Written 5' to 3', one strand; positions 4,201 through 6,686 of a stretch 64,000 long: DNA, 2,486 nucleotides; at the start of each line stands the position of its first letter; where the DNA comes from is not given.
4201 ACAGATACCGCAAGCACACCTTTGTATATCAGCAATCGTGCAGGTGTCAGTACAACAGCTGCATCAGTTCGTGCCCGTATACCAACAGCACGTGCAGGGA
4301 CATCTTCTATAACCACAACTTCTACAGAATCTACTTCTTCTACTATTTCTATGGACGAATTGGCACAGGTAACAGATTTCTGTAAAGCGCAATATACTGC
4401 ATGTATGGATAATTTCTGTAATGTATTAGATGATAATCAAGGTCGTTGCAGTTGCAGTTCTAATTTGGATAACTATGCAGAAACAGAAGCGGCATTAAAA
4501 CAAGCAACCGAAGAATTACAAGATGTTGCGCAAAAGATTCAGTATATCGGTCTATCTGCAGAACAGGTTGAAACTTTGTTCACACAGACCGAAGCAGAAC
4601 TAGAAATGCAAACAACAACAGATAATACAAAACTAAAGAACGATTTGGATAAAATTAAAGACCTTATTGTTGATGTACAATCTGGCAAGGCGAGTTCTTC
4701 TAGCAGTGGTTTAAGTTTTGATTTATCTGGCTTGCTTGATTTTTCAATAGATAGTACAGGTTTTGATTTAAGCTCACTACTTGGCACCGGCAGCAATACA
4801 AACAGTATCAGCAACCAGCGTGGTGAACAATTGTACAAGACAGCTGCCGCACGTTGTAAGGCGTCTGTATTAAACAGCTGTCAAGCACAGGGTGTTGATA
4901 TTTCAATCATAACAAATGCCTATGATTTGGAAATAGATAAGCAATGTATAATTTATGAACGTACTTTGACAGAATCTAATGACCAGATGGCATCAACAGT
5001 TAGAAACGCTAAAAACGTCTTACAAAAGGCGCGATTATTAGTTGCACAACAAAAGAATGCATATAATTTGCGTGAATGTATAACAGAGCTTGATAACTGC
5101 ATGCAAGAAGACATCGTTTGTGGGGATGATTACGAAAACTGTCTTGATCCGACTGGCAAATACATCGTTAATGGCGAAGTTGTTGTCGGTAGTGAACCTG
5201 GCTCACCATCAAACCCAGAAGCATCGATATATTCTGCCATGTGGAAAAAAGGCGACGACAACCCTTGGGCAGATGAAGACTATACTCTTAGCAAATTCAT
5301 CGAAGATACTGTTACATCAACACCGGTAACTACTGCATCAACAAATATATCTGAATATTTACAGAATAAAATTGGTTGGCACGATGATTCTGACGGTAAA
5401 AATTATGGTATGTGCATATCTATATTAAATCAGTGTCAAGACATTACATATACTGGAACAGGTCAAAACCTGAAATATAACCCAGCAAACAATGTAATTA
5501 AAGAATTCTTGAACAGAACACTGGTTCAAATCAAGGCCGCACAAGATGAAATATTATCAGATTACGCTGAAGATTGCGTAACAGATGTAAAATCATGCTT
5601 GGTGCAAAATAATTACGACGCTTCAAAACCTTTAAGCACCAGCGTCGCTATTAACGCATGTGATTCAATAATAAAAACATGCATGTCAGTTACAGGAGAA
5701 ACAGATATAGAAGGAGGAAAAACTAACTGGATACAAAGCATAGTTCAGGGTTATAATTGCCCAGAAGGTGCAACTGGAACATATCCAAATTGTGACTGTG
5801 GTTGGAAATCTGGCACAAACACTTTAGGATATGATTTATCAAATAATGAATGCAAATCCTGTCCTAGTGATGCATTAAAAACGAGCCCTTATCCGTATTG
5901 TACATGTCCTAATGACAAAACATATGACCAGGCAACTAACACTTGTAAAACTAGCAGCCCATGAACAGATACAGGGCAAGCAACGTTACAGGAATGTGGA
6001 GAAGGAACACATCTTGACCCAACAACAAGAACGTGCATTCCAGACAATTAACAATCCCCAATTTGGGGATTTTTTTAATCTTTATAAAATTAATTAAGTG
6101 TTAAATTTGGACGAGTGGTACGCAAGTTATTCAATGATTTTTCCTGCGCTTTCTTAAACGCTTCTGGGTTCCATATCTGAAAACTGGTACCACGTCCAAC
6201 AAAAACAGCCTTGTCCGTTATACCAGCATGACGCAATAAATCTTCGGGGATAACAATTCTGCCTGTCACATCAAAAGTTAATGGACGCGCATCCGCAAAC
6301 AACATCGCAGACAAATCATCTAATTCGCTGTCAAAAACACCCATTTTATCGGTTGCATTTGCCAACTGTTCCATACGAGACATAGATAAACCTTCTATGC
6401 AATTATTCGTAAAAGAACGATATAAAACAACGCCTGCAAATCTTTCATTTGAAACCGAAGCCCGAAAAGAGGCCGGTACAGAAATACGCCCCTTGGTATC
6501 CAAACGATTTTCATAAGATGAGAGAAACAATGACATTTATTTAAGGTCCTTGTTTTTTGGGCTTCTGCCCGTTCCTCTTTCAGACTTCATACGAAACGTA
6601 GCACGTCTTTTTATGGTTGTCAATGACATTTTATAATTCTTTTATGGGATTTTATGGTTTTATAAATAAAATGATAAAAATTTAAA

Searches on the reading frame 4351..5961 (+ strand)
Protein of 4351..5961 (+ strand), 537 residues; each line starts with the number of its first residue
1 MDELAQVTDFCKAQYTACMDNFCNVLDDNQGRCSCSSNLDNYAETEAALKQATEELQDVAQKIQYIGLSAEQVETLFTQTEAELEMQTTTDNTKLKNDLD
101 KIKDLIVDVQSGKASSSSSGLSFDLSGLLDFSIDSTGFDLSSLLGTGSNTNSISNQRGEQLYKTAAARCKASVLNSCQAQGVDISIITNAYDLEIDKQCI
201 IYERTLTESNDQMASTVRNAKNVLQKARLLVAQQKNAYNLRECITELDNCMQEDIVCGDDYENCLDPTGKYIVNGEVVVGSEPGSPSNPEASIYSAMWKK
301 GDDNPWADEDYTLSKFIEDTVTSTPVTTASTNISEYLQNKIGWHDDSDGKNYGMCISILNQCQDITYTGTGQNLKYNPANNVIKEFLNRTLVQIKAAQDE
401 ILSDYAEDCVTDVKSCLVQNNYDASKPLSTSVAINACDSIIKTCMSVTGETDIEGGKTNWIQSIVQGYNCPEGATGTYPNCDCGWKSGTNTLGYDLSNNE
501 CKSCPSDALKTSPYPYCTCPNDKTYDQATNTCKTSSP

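Call 28: find_homologous_proteins(query=window:4351-5961:+, max_evalue=0.001)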
Query window:4351-5961:+ (537 aa): 1174 proteins with E <= 0.001 among 8000 candidates; the best 120 are listed.
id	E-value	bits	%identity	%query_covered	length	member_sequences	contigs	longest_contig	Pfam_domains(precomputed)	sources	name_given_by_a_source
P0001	0.0e+0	1175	97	100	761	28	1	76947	-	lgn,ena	-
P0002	9.6e-289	976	95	87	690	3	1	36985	-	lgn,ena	-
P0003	3.3e-260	882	77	99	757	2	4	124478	-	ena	-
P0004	2.1e-256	870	77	99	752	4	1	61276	-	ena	-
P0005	1.6e-242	824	72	100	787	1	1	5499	-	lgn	-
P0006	2.5e-240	817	70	100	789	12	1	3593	-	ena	-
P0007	7.7e-240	815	71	100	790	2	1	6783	-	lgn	-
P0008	2.0e-239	814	70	99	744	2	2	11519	-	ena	-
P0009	1.2e-238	811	70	100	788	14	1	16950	-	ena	-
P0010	9.1e-238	808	69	99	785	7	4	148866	-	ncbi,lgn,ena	-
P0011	7.3e-237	805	70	99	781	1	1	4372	-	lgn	-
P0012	7.8e-237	805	70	100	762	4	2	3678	-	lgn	-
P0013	1.3e-236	804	69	99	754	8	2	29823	-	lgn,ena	-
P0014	9.5e-221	752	74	86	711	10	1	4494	-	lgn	-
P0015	1.2e-220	752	74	86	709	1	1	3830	-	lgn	-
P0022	2.3e-212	724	70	87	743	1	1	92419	-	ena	-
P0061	2.7e-209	714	70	87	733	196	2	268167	-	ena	-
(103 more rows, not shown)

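Call 30: search_solved_structures(query=window:4351-5961:+, max_evalue=1)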
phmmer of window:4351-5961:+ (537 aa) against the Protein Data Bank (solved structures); distinct sequences matched with E-value up to 1: 1.
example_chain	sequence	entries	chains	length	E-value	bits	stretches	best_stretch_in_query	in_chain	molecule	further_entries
8bd1_A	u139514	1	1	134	0.91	11.3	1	304-377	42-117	Type IV secretion protein Rhs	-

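Call 39: search_protein_families(library=pfam, proteins=[window:4351-5961:+], max_evalue=5)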
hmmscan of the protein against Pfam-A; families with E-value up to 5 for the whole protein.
window:4351-5961:+ (537 aa): 5 families
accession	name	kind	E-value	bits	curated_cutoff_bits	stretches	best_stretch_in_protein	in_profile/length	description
PF13093.11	FTA4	-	0.0029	17.9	24.8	1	37-109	123-196/199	Kinetochore complex Fta4 of Sim4 subunit, or CENP-50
PF07216.17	LcrG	-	0.049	14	24.1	1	44-88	11-54/91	LcrG protein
PF07412.17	Geminin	-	0.064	13.4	22.2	1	42-91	140-186/197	Geminin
PF25317.1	SAM_SMF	-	0.13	13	27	1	48-85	24-61/65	SMF/DprA SAM domain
PF05884.17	ZYG-11_interact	-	0.14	12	25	1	42-129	23-110/295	Interactor of ZYG-11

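Call 56: predict_structure(alignment_id=A3)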
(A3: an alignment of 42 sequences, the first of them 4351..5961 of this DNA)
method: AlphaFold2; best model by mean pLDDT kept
length: 537 residues; sequences in the alignment: 42
mean_pLDDT: 61.2   pTM: 0.43
mean pLDDT of the five models: 61.2, 57.8, 57.8, 57.4, 54.9
residues with pLDDT >= 90: 0; 70-90: 228; 50-70: 133; < 50: 176
segments of 3 or more residues with pLDDT < 50: 1-5, 22-49, 52-69, 79-81, 83-100, 102-162, 198-200, 202-213, 230-232, 255-257
pLDDT, mean of each block of 10 residues (from residue 1): 50 56 42 38 43 47 44 50 44 45 39 27 26 28 33 37 53 58 50 49 47 50 52 56 80 54 68 69 73 76 80 84 69 80 77 75 69 71 84 83 84 87 75 84 80 67 64 62 63 72 78 78 83 76
secondary structure, 60 per line:
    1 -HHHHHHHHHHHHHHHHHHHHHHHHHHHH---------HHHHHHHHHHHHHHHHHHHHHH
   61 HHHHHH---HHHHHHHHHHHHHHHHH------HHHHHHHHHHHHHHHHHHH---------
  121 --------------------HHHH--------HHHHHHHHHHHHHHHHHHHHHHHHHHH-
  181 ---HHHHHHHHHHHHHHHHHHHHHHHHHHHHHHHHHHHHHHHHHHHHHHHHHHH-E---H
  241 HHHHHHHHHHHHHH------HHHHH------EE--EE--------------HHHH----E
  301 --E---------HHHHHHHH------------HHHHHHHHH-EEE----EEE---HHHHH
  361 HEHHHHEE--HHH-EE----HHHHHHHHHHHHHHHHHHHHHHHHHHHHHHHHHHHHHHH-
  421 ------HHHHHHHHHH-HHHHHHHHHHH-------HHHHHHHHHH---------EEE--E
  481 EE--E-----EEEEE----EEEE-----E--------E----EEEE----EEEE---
elements in order: H2-29 H39-66 H70-86 H93-111 H141-144 H153-179 H184-234 H240-254 H261-265 H292-295 H313-320 H333-341 E343-345 E350-352 H356-361 H363-366 H381-419 H427-436 H438-448 H456-465 E475-477 E480-482 E491-495 E500-503 E523-526 E531-534

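Call 63: fold_search(model_id=the predicted structure, library=pdb)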
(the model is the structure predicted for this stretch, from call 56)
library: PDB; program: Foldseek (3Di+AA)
matches with E <= 10: 36; with E <= 0.001: 0
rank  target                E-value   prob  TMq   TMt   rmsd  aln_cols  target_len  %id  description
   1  3zx6_B                1.2e+00  0.10  0.10  0.16  48.6       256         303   15  Structure of Hamp(AF1503)-Tsr fusion - Hamp (A291V) mutant (released 2012-02-29)
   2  3zx6_A                2.2e+00  0.06  0.08  0.14  51.0       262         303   14  Structure of Hamp(AF1503)-Tsr fusion - Hamp (A291V) mutant (released 2012-02-29)
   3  6ixg_A                2.3e+00  0.08  0.09  0.19  27.9       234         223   12  Crystal structure of native apo SH3BP5 (P41) (released 2019-03-20)
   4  8glv_JG               3.2e+00  0.01  0.09  0.03  58.5       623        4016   12  96-nm repeat unit of doublet microtubules from Chlamydomonas reinhardtii flagella (released 2023-05-31)
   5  6ixv_C                3.5e+00  0.06  0.09  0.19  32.7       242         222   16  Crystal structure of SH3BP5-Rab11a (released 2019-03-20)
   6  6djl_B                3.7e+00  0.08  0.09  0.19  26.4       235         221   12  Crystal structure of the Rab11 GEF SH3BP5 bound to nucleotide free Rab11A (released 2018-09-26)
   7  6djl_E                4.6e+00  0.06  0.09  0.18  27.0       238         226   12  Crystal structure of the Rab11 GEF SH3BP5 bound to nucleotide free Rab11A (released 2018-09-26)
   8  8i7r_B7               4.6e+00  0.04  0.12  0.15  48.4       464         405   12  In situ structure of axonemal doublet microtubules in mouse sperm with 48-nm repeat (released 2023-10-11)
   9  6djl_C                4.8e+00  0.05  0.09  0.19  33.0       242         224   14  Crystal structure of the Rab11 GEF SH3BP5 bound to nucleotide free Rab11A (released 2018-09-26)
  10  9fqr_Ct               4.8e+00  0.05  0.11  0.17  49.6       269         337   14  96-nm repeat of axonemal doublet microtubules from bovine sperm (released 2025-03-26)
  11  8iyj_T1               5.0e+00  0.03  0.11  0.13  46.4       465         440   12  Cryo-EM structure of the 48-nm repeat doublet microtubule from mouse sperm (released 2023-07-05)
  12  8i7o_B3               5.8e+00  0.02  0.07  0.10  38.4       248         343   15  In situ structure of axonemal doublet microtubules in mouse sperm with 16-nm repeat (released 2023-10-11)
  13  5nnv_D                6.1e+00  0.05  0.09  0.18  44.8       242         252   14  Structure of a Bacillus subtilis Smc coiled coil middle fragment (released 2017-06-21)
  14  4tql_A                6.4e+00  0.06  0.13  0.24  19.3       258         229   14  Computationally designed three helix bundle (released 2014-10-15)
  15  7sqc_1Y               6.7e+00  0.06  0.10  0.18  32.2       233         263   12  Ciliary C1 central pair apparatus isolated from Chlamydomonas reinhardtii (released 2022-04-13)
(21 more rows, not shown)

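Call 75: find_encoding_contigs(protein=P0003, flank=8000, max_places=4)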
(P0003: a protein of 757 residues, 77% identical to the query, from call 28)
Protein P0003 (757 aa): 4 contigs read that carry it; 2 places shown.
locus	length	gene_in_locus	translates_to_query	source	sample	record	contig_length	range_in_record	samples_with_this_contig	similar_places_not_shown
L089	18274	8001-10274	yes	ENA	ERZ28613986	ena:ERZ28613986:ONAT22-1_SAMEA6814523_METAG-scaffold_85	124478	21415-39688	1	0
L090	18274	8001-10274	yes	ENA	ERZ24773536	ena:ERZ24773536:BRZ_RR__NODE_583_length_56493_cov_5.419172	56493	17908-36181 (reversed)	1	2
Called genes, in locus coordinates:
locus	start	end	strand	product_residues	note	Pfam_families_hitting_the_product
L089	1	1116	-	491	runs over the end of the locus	PF17251:Pom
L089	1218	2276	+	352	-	PF04055:Radical_SAM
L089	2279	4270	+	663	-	PF05649:Peptidase_M13_N, PF01431:Peptidase_M13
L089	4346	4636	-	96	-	PF18291:HU-HIG (weak), PF00216:Bac_DNA_binding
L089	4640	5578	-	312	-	PF00108:Thiolase_N (weak), PF08545:ACP_syn_III, PF08541:ACP_syn_III_C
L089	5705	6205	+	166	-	-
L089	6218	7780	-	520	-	PF13091:PLDc_2, PF00614:PLDc (weak)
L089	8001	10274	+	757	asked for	-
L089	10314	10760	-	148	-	PF02381:MraZ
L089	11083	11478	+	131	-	-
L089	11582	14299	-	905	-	PF02415:Chlam_PMP (faint)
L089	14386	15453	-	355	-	PF02504:FA_synthesis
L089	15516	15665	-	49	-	PF01783:Ribosomal_L32p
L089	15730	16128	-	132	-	-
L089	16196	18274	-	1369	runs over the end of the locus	PF04997:RNA_pol_Rpb1_1, PF00623:RNA_pol_Rpb1_2, PF04983:RNA_pol_Rpb1_3, PF05000:RNA_pol_Rpb1_4, PF04998:RNA_pol_Rpb1_5, PF21668:RPOC_hybrid (faint)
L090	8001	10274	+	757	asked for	-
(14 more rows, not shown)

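Call 76: find_encoding_contigs(protein=P0022, flank=8000, max_places=3)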
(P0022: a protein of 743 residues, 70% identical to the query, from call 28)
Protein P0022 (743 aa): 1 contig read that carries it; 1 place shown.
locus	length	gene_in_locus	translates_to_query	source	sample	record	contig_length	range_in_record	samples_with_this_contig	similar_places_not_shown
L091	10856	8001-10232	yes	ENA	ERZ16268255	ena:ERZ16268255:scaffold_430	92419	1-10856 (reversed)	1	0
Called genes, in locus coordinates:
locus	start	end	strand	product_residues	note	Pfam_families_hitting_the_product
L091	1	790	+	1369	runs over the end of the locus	PF04997:RNA_pol_Rpb1_1, PF00623:RNA_pol_Rpb1_2, PF04983:RNA_pol_Rpb1_3, PF05000:RNA_pol_Rpb1_4, PF04998:RNA_pol_Rpb1_5, PF21668:RPOC_hybrid (faint)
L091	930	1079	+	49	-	PF01783:Ribosomal_L32p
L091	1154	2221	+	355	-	PF02504:FA_synthesis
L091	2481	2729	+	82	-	-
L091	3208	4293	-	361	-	PF00478:IMPDH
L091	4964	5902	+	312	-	PF00108:Thiolase_N, PF08545:ACP_syn_III, PF08541:ACP_syn_III_C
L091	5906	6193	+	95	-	PF18291:HU-HIG (weak), PF00216:Bac_DNA_binding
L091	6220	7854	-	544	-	PF13091:PLDc_2, PF00614:PLDc (weak)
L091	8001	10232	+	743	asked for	-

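Call 77: find_encoding_contigs(protein=P0061, flank=8000, max_places=3)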
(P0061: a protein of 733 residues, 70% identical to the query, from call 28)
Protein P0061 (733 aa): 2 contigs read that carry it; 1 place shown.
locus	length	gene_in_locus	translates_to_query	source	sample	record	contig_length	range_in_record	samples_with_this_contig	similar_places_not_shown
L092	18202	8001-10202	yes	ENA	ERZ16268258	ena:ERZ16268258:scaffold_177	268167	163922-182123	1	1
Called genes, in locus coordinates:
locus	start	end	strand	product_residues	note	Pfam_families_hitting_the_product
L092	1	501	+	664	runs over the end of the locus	PF05649:Peptidase_M13_N, PF01431:Peptidase_M13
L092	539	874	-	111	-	-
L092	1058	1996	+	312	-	PF00195:Chal_sti_synt_N (faint), PF00108:Thiolase_N, PF08545:ACP_syn_III, PF08541:ACP_syn_III_C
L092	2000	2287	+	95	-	PF18291:HU-HIG (weak), PF00216:Bac_DNA_binding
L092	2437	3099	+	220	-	-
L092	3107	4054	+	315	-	PF00535:Glycos_transf_2, PF10111:Glyco_tranf_2_2, PF13641:Glyco_tranf_2_3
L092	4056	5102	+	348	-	PF00535:Glycos_transf_2, PF10111:Glyco_tranf_2_2, PF13641:Glyco_tranf_2_3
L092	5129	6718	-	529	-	PF13091:PLDc_2, PF00614:PLDc (weak)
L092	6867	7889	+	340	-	PF00106:adh_short (weak), PF01073:3Beta_HSD, PF01370:Epimerase, PF02719:Polysacc_synt_2, PF04321:RmlD_sub_bind, PF16363:GDP_Man_Dehyd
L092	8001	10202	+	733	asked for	-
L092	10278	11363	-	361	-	PF00478:IMPDH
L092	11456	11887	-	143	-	PF00376:MerR, PF13411:MerR_1, PF09278:MerR-DNA-bind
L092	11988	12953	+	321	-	PF04015:DUF362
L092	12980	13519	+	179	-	PF12682:Flavodoxin_4, PF12724:Flavodoxin_5 (faint)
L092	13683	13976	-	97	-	PF02381:MraZ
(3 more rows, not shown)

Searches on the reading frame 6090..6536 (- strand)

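Call 5: search_protein_families(library=pfam, proteins=[window:6090-6536:-], max_evalue=0.01)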
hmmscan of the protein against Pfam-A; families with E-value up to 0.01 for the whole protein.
window:6090-6536:- (148 aa): 1 family
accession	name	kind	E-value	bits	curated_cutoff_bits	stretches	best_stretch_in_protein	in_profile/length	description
PF02381.23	MraZ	-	1e-19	70.7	23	2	79-139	1-62/72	MraZ protein, putative antitoxin-like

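Call 26: search_protein_families(library=ncbifam, proteins=[window:6090-6536:-], max_evalue=0.01)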
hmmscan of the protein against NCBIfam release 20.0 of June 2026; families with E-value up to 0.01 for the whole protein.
window:6090-6536:- (148 aa): 6 families
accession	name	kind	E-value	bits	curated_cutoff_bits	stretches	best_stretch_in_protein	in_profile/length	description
NF001477.0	PRK00326.2-4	equivalog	6.1e-47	159.4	162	1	1-142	1-142/155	division/cell wall cluster transcriptional repressor MraZ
NF001475.0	PRK00326.2-1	equivalog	6.5e-37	126.7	257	1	1-133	1-133/149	division/cell wall cluster transcriptional repressor MraZ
NF001476.0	PRK00326.2-2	equivalog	1.3e-25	90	162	1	1-135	2-143/163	division/cell wall cluster transcriptional repressor MraZ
TIGR00242.1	TIGR00242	equivalog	8.9e-20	71.1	98.35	1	4-134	2-128/144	division/cell wall cluster transcriptional repressor MraZ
NF001482.0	PRK00326.3-4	equivalog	3.2e-16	59.4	168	1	4-144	2-154/160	division/cell wall cluster transcriptional repressor MraZ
NF001483.0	PRK00326.3-5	equivalog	2.4e-11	44.1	239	1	4-130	3-130/155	division/cell wall cluster transcriptional repressor MraZ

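Call 79: search_protein_families(library=phrogs, proteins=[window:6090-6536:-], max_evalue=0.001)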
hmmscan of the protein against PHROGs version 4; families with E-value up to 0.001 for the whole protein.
window:6090-6536:- (148 aa): 0 families
